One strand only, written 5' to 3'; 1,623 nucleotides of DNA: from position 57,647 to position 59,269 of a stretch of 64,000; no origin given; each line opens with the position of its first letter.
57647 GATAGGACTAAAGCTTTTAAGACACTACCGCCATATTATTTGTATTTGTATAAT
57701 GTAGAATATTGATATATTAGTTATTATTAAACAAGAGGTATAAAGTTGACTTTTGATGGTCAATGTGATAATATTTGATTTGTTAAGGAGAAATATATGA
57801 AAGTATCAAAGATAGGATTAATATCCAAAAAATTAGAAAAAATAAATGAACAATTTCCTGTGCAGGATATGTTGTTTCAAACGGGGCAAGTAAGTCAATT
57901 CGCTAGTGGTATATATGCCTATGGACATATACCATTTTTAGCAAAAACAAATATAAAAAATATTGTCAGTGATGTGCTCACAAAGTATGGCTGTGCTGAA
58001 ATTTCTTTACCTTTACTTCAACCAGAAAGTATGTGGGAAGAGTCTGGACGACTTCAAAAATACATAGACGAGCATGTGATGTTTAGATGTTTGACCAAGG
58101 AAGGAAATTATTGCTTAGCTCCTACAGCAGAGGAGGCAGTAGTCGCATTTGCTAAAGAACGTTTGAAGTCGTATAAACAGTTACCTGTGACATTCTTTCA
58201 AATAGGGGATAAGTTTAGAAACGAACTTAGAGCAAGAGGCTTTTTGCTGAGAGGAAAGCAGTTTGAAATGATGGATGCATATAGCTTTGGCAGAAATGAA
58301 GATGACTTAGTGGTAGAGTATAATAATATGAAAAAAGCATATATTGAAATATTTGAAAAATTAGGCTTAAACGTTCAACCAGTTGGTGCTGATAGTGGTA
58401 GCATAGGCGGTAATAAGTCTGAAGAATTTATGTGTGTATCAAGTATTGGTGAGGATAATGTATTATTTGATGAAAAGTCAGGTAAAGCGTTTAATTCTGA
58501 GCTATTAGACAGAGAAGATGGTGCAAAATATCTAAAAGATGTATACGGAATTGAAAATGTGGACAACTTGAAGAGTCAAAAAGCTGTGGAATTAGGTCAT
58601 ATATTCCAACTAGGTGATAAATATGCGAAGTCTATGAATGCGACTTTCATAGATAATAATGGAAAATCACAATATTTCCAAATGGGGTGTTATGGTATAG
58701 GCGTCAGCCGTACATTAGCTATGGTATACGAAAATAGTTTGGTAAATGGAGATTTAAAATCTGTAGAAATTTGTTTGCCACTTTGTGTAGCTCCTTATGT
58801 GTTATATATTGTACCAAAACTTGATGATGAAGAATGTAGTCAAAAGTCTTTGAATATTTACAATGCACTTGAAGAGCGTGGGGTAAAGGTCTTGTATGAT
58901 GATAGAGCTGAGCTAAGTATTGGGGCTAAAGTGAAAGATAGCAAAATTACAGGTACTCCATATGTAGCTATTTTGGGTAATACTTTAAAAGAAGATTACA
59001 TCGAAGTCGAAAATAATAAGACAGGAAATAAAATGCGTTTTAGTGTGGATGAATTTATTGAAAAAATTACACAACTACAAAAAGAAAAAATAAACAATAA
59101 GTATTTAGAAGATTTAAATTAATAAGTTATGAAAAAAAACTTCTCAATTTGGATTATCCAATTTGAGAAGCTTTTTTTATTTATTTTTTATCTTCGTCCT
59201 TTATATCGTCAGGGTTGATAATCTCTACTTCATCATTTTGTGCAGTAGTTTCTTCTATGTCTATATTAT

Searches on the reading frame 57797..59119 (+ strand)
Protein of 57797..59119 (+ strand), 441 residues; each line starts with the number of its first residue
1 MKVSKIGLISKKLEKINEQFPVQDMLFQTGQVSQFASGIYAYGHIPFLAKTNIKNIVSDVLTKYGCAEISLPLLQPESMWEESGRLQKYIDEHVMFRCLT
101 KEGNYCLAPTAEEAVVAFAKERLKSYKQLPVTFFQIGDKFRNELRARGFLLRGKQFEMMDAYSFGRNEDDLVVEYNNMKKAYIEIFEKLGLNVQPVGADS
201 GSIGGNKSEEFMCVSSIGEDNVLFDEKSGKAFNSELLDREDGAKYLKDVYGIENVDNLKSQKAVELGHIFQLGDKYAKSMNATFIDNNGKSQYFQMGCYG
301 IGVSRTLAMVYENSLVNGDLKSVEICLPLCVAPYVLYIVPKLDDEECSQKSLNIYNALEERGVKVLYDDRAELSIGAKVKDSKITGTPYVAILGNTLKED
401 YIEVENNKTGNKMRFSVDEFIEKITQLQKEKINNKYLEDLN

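Call 7: search_protein_families(library=pfam, proteins=[window:57797-59119:+])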
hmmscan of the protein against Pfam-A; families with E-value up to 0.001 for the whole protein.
window:57797-59119:+ (441 aa): 2 families
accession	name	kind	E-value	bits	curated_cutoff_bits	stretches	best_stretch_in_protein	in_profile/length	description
PF00587.30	tRNA-synt_2b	-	1.9e-32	113.2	29.3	1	102-313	8-178/179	tRNA synthetase class II core domain (G, H, P, S and T)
PF03129.25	HGTP_anticodon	-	8.5e-13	48.7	21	1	337-426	3-93/94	Anticodon binding domain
